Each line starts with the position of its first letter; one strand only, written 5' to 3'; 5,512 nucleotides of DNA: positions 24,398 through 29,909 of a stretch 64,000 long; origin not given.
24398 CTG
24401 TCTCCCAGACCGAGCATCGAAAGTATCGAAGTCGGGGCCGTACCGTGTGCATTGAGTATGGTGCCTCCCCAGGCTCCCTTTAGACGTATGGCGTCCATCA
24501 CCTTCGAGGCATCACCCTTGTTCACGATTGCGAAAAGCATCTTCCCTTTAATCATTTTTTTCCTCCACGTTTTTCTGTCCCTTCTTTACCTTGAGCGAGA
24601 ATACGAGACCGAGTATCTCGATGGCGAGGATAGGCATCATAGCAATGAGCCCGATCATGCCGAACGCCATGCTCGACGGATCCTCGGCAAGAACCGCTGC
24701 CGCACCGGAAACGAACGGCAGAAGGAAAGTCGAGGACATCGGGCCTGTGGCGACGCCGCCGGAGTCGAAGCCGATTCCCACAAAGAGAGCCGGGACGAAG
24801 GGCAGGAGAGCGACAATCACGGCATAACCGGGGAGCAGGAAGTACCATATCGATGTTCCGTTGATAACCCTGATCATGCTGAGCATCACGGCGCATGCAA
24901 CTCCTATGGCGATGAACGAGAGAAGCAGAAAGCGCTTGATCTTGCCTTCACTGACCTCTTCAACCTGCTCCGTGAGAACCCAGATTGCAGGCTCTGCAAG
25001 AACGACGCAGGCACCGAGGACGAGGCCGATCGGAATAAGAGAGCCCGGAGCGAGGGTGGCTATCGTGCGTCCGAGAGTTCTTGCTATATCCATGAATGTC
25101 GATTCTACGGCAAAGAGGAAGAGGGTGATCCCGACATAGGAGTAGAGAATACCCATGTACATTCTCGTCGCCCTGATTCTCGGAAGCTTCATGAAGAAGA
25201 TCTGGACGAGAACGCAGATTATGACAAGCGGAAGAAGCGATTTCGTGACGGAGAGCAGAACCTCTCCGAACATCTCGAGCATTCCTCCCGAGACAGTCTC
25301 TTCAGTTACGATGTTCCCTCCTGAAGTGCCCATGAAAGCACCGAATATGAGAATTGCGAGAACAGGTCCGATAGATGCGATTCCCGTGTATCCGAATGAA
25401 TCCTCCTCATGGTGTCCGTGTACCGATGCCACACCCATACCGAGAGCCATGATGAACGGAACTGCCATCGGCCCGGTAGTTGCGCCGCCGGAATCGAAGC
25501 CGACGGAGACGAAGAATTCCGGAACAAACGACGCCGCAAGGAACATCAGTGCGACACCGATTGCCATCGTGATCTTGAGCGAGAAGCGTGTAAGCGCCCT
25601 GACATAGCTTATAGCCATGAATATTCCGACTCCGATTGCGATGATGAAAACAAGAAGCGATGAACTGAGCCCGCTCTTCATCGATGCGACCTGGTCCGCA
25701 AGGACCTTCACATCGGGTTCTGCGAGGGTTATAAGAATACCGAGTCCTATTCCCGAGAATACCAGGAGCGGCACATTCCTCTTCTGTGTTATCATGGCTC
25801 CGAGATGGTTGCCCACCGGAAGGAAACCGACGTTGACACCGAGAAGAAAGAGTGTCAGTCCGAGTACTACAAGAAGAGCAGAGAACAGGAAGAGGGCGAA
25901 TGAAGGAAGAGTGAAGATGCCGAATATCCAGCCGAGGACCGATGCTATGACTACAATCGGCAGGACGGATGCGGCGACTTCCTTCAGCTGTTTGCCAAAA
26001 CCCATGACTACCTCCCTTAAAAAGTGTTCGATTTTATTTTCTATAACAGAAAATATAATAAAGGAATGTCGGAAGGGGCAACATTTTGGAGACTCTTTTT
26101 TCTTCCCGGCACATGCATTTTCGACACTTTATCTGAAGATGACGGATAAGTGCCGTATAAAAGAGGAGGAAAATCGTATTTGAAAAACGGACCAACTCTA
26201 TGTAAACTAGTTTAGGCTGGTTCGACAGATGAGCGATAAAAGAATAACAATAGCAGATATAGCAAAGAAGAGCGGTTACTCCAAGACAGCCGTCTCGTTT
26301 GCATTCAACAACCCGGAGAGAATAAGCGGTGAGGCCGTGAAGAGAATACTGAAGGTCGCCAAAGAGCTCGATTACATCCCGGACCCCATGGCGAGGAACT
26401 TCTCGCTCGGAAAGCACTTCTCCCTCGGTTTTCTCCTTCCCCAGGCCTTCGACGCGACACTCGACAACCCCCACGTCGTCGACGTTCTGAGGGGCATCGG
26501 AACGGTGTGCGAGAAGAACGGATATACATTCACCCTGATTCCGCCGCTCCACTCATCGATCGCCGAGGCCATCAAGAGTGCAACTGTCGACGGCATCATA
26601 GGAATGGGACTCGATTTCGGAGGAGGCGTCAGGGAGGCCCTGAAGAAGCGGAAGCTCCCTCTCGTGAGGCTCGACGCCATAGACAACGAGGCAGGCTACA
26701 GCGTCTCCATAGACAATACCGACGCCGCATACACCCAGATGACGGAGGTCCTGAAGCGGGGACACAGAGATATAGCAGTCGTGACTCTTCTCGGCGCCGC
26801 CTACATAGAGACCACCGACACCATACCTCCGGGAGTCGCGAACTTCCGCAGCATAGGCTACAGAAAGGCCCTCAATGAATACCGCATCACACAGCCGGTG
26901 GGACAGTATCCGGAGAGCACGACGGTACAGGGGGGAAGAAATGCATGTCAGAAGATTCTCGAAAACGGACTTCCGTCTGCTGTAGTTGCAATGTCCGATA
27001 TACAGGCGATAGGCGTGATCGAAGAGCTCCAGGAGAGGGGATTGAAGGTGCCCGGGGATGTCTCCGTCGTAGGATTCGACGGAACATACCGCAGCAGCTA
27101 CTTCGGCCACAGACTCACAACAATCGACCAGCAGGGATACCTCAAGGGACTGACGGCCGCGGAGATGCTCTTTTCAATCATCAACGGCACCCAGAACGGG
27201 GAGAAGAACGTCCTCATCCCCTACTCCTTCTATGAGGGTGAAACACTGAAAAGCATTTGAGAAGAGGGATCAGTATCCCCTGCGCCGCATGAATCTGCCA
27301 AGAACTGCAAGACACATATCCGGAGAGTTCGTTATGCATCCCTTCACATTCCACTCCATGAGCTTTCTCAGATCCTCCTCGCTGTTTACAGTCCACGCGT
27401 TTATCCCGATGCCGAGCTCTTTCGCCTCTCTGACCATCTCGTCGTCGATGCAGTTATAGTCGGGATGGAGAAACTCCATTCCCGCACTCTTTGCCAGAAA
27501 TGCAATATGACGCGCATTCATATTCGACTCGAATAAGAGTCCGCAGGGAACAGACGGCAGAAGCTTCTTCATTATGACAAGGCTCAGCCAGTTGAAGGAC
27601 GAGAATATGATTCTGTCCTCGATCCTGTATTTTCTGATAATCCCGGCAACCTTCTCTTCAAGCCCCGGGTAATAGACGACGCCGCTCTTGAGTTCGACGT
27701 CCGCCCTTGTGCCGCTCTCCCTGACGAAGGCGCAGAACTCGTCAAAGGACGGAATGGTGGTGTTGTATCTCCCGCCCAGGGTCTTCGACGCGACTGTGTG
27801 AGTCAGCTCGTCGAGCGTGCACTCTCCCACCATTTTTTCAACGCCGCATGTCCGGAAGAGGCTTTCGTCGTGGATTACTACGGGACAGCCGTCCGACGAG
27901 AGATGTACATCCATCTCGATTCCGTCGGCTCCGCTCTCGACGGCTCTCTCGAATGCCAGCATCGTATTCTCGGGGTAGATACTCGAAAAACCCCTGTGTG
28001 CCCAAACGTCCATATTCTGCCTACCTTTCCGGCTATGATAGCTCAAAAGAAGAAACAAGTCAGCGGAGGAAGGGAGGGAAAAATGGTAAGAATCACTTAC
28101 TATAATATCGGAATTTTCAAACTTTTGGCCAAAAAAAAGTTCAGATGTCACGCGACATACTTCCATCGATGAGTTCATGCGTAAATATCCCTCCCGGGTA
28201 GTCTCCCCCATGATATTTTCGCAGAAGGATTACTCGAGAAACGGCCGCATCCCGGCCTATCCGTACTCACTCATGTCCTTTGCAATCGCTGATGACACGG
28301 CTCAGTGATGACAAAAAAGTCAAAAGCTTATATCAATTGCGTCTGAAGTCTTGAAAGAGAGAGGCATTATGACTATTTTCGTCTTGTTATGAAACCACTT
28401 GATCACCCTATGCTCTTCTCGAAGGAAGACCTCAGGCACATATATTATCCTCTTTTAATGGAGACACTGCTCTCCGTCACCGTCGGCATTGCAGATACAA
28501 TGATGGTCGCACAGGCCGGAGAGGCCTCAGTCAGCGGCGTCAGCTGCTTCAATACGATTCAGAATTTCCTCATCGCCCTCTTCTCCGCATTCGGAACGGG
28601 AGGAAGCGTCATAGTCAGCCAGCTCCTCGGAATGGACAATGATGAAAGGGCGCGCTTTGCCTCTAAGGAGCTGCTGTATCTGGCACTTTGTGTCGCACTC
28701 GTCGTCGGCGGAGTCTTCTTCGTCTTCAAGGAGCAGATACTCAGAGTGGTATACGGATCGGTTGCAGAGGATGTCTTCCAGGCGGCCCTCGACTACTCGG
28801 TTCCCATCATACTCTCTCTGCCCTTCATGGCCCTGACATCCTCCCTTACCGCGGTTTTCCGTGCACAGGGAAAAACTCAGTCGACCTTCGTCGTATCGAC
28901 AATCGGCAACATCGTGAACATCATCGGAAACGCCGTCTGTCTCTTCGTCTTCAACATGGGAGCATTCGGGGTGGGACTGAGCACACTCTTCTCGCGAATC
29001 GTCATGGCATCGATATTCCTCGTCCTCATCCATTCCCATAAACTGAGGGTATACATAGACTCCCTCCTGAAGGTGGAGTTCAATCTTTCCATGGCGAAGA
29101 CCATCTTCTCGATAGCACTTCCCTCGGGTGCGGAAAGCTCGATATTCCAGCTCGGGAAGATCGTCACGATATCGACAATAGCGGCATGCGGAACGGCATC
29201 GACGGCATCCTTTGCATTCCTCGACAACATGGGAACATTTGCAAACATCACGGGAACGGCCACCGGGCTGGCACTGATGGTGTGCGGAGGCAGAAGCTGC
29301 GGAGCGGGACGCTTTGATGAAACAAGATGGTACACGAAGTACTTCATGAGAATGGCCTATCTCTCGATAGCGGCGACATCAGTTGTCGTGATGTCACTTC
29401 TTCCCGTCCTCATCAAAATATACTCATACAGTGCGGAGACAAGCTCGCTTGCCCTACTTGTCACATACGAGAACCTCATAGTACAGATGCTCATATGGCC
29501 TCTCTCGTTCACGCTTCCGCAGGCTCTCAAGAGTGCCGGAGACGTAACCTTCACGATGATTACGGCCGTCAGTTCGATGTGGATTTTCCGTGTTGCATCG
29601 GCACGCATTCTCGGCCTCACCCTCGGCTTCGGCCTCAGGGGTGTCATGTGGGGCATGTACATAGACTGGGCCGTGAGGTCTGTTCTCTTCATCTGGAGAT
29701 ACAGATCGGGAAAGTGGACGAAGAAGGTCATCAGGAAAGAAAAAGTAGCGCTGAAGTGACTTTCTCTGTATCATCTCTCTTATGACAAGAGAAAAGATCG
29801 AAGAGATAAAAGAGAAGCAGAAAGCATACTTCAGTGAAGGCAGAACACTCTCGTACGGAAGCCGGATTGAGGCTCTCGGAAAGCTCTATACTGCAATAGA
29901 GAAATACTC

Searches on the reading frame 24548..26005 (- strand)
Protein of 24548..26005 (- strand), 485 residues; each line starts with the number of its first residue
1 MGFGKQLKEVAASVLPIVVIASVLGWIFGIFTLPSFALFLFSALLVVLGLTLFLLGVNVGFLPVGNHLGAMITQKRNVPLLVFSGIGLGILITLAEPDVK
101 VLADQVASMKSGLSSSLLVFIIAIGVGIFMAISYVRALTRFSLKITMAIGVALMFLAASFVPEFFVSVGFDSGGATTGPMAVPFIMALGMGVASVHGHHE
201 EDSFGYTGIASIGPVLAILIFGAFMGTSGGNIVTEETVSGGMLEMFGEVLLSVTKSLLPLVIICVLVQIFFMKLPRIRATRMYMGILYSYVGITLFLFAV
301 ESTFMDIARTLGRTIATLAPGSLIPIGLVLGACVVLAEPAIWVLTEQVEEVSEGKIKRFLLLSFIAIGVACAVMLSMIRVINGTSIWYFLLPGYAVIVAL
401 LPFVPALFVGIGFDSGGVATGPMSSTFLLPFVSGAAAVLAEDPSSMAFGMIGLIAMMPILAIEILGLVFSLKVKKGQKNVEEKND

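Call 45: search_protein_families(library=pfam, proteins=[window:24548-26005:-], max_evalue=0.00001)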
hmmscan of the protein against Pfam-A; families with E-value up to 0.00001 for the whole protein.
window:24548-26005:- (485 aa): 1 family
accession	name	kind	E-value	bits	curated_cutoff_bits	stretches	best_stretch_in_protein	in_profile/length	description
PF07556.16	DUF1538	-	5.2e-112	372.7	22.6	2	261-468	2-211/211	Protein of unknown function (DUF1538)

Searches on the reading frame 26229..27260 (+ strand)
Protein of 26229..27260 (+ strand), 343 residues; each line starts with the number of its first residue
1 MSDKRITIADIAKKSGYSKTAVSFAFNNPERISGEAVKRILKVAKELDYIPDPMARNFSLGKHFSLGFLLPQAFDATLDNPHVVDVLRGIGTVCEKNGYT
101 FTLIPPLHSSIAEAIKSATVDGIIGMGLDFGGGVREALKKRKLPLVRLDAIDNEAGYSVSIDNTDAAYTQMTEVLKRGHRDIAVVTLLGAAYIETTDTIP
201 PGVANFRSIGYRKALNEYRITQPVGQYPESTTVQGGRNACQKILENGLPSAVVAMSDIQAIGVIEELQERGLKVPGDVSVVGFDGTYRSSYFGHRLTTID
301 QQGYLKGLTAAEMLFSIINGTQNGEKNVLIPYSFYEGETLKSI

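Call 46: search_protein_families(library=pfam, proteins=[window:26229-27260:+], max_evalue=0.00001)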
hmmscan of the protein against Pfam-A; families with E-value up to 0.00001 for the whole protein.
window:26229-27260:+ (343 aa): 4 families
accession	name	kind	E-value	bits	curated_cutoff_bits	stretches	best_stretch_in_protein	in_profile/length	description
PF13377.12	Peripla_BP_3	-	2.5e-25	89.9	26.5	1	175-339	5-166/167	Periplasmic binding protein-like domain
PF00532.27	Peripla_BP_1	-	3.5e-18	66.5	22.2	1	65-336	3-279/281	Periplasmic binding proteins and sugar binding domain of LacI family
PF00356.27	LacI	-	5.5e-11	42.5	27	1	7-52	1-46/46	Bacterial regulatory proteins, lacI family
PF13407.12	Peripla_BP_4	-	2.1e-09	37.8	35.1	1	116-320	52-256/258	Periplasmic binding protein domain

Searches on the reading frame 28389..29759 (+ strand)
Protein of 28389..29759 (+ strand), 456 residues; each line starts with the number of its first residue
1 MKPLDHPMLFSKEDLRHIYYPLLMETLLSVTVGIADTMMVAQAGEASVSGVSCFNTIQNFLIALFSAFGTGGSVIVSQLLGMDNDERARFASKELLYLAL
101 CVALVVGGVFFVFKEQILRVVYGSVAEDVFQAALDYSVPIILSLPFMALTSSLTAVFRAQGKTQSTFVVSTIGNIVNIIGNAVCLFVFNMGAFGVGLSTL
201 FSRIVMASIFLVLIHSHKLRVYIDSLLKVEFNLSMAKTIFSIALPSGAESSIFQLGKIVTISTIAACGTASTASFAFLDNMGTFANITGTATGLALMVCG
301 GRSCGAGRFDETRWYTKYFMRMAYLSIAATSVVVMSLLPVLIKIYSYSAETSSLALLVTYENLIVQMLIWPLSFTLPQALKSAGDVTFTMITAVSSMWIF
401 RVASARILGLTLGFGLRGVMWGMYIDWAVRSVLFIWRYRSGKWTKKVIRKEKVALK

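Call 45: search_protein_families(library=pfam, proteins=[window:28389-29759:+], max_evalue=0.00001)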
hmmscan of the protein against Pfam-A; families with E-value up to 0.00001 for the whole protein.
window:28389-29759:+ (456 aa): 1 family
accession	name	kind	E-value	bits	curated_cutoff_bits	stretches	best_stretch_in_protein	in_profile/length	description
PF01554.23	MatE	-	2.6e-34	118.7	24.9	2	21-182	1-160/161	MatE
